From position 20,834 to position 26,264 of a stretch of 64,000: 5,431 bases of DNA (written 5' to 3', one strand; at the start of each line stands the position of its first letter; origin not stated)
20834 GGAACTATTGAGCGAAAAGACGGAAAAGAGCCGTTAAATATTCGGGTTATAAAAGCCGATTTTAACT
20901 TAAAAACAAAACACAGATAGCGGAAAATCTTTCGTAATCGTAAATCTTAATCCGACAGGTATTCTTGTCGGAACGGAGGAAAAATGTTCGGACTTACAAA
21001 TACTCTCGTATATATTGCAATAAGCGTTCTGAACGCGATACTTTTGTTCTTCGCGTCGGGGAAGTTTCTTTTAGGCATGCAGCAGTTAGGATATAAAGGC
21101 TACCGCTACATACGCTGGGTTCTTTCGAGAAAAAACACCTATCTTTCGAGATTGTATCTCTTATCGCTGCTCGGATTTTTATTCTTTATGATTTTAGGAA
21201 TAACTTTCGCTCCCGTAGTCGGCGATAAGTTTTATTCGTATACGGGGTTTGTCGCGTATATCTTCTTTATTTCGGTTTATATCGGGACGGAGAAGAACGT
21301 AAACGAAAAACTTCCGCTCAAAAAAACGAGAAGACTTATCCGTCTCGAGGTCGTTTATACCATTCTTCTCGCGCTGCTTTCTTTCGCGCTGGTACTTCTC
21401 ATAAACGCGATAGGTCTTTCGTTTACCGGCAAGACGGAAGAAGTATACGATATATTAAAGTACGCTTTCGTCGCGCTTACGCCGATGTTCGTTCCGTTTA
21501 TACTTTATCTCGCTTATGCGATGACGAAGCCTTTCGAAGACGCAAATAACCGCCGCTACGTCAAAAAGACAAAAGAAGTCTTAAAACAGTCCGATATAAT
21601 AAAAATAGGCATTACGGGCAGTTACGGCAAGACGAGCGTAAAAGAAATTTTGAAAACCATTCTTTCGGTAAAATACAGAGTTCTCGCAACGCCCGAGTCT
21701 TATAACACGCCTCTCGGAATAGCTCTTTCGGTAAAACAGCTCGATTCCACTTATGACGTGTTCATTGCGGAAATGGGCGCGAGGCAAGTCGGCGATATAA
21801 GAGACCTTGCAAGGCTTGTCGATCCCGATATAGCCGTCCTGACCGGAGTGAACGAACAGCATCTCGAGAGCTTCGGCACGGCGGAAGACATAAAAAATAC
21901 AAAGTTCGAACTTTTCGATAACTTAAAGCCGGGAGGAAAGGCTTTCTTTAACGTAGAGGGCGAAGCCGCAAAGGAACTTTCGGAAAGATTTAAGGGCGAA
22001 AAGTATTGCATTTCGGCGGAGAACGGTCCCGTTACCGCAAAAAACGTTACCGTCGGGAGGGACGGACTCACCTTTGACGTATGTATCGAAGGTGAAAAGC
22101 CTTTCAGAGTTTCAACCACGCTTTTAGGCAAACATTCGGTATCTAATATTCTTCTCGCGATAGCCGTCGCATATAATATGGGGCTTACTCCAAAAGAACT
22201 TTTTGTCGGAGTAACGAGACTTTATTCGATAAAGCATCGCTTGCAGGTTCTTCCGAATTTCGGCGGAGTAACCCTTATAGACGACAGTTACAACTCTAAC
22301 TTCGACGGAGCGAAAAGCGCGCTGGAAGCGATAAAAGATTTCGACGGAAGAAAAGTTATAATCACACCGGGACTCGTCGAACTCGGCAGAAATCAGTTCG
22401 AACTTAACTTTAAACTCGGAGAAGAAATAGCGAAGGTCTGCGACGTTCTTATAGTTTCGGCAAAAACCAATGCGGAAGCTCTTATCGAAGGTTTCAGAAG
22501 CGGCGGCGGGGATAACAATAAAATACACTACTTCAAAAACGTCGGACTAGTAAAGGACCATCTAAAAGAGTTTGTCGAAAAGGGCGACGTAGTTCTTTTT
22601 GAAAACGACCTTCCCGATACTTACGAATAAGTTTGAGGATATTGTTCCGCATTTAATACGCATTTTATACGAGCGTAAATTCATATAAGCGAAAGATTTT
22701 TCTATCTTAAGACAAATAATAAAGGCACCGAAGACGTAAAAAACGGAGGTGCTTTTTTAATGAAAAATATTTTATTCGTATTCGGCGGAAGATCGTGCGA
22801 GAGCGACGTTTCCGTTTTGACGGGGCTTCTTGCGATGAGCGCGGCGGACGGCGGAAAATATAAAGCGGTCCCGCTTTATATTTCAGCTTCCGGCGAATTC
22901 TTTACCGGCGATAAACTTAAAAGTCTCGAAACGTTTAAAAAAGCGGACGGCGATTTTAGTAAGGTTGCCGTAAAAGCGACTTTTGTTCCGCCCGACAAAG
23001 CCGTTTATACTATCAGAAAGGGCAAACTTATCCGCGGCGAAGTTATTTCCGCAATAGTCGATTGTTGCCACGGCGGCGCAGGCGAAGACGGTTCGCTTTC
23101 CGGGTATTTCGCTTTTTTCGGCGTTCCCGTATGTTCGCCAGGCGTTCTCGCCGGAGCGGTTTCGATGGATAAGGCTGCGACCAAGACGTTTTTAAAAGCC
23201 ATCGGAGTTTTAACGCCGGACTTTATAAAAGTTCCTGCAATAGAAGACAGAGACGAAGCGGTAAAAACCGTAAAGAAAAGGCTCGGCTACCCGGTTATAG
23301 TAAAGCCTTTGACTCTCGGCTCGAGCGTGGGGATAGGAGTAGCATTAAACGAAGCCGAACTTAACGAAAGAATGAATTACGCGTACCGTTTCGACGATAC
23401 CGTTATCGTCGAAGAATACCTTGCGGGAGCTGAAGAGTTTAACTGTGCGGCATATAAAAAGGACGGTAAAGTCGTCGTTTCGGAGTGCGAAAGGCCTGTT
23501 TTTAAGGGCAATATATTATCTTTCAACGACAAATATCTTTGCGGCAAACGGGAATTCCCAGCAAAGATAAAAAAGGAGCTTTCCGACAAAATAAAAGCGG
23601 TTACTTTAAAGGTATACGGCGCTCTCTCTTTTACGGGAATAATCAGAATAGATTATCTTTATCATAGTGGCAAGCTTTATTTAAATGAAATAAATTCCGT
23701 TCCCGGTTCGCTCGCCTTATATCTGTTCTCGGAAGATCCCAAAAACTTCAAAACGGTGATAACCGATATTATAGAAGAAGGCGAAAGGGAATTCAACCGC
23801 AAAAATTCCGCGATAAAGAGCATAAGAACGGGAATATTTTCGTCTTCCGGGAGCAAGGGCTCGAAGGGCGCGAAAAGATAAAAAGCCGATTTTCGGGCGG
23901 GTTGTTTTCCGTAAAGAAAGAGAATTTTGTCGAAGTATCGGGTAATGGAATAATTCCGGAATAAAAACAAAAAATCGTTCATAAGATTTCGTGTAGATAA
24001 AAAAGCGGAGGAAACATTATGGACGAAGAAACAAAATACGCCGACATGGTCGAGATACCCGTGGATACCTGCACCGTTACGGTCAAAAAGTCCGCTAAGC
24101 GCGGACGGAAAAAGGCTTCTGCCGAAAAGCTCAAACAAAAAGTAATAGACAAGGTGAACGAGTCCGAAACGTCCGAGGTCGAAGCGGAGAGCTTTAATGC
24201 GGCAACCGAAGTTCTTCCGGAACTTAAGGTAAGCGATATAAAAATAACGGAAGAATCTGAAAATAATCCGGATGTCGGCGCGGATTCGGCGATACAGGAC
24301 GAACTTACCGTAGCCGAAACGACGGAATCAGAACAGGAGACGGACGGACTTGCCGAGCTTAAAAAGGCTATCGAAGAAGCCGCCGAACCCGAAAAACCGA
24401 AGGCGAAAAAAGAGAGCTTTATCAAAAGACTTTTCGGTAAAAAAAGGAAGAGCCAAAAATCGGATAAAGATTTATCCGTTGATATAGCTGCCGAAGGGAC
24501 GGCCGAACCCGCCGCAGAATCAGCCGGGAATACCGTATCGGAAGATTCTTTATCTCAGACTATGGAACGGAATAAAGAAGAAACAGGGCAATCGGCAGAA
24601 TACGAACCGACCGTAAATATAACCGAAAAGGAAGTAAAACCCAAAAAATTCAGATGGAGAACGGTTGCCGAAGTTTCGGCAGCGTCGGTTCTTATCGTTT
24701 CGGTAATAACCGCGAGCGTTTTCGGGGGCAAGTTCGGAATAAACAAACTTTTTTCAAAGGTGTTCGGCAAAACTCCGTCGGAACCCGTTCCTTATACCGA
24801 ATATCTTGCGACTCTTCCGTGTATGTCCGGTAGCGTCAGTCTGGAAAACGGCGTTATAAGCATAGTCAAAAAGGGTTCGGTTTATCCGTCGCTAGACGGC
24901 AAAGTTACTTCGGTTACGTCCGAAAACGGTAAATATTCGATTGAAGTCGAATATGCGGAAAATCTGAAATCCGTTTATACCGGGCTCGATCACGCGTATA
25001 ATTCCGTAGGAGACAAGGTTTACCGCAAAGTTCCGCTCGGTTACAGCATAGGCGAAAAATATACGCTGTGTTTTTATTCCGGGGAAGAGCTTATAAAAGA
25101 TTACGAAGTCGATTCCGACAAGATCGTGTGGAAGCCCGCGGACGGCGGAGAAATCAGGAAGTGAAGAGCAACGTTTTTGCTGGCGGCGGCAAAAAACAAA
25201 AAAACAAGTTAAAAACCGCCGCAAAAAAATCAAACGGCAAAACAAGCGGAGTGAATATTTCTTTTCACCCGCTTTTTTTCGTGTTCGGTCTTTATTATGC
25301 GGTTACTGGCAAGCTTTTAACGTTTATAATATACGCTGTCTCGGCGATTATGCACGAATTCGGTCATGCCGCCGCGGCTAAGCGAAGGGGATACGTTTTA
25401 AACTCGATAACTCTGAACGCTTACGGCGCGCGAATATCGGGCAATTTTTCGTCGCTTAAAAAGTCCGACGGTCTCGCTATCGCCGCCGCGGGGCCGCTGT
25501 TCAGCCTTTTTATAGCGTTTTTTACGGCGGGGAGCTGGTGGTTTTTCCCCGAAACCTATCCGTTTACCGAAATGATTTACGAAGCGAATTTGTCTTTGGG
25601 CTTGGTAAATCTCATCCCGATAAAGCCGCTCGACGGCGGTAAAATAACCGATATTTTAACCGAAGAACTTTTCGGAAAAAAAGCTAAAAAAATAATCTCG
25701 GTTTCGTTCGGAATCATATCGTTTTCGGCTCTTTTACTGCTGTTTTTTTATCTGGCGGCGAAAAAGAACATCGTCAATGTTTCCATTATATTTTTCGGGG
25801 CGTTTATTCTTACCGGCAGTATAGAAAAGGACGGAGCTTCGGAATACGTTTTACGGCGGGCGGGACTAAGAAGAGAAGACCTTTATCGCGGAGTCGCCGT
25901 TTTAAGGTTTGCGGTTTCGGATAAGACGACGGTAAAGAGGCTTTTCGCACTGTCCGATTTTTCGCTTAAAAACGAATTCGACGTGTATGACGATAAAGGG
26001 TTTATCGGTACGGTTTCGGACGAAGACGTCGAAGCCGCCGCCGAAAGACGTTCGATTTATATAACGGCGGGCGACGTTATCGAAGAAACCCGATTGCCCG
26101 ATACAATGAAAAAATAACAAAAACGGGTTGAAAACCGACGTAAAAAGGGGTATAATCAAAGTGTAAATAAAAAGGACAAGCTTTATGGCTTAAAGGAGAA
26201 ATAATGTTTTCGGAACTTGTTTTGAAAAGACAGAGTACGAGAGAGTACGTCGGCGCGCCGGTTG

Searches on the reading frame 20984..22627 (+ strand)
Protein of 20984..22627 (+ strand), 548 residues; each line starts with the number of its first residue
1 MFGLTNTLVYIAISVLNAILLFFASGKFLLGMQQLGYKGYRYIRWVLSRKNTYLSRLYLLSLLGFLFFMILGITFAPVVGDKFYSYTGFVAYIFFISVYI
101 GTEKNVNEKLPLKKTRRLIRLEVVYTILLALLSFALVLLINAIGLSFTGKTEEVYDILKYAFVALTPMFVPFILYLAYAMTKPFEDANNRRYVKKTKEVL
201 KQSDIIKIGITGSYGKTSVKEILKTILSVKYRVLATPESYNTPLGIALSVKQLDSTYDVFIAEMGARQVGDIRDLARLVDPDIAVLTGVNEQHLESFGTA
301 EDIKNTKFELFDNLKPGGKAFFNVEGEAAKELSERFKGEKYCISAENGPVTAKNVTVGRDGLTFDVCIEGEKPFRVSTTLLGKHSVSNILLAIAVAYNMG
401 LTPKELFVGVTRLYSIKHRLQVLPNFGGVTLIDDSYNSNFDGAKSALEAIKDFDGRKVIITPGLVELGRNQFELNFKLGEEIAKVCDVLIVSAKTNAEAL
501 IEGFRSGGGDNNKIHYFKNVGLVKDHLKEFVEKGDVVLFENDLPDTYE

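Call 43: search_protein_families(library=pfam, proteins=[window:20984-22627:+], max_evalue=0.00001)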
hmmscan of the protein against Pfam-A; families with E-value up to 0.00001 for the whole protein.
window:20984-22627:+ (548 aa): 2 families
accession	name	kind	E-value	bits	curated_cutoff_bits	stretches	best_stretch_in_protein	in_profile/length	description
PF08245.18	Mur_ligase_M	-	8.7e-40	137.3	24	1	210-396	1-200/200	Mur ligase middle domain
PF02875.26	Mur_ligase_C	-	1.4e-12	49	28.4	1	418-539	1-123/127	Mur ligase, glutamate ligase domain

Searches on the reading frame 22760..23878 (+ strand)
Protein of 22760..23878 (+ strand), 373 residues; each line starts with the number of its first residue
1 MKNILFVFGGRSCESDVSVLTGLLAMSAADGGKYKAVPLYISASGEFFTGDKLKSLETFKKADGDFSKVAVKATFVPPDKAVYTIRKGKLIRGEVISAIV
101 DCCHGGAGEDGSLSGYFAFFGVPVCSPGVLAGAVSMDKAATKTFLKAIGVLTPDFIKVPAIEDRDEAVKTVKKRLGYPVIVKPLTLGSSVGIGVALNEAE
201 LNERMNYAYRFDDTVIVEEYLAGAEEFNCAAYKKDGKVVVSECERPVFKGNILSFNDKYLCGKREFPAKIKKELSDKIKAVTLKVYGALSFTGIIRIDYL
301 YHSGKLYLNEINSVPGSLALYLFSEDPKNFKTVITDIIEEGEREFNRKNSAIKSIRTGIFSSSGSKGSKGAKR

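Call 44: search_protein_families(library=pfam, proteins=[window:22760-23878:+], max_evalue=0.00001)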
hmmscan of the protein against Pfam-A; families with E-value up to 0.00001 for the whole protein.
window:22760-23878:+ (373 aa): 4 families
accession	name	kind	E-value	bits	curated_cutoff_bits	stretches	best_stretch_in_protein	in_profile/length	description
PF07478.18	Dala_Dala_lig_C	-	2e-37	129.1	24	1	145-338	2-203/204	D-ala D-ala ligase C-terminus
PF01820.27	Dala_Dala_lig_N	-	1.8e-15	57.9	34.6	1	4-124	2-118/121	D-ala D-ala ligase N-terminus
PF02222.28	ATP-grasp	-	5.7e-11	42.8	27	1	144-312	2-160/179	ATP-grasp domain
PF02786.22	CPSase_L_D2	-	4.5e-09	36.6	19.8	1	137-312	1-177/211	Carbamoyl-phosphate synthase L chain, ATP binding domain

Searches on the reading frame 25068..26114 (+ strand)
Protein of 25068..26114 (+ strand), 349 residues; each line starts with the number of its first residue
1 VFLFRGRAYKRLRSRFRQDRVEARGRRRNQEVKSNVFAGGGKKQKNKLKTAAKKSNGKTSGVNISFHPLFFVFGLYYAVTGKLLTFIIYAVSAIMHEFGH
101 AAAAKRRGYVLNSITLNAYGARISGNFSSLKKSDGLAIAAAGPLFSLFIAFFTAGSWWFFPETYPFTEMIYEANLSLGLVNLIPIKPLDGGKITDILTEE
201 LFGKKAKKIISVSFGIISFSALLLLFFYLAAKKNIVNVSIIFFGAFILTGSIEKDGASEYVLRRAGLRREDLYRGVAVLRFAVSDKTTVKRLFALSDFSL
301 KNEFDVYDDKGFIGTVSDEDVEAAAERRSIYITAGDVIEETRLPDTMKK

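Call 44: search_protein_families(library=pfam, proteins=[window:25068-26114:+], max_evalue=0.00001)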
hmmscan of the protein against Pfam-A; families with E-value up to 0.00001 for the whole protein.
window:25068-26114:+ (349 aa): 2 families
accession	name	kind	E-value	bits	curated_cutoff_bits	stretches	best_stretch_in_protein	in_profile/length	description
PF02163.28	Peptidase_M50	-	2.2e-15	57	27.2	1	166-211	162-210/221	Peptidase family M50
PF13398.12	Peptidase_M50B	-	6.5e-07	29.7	26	0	90-154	22-86/201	Peptidase M50B-like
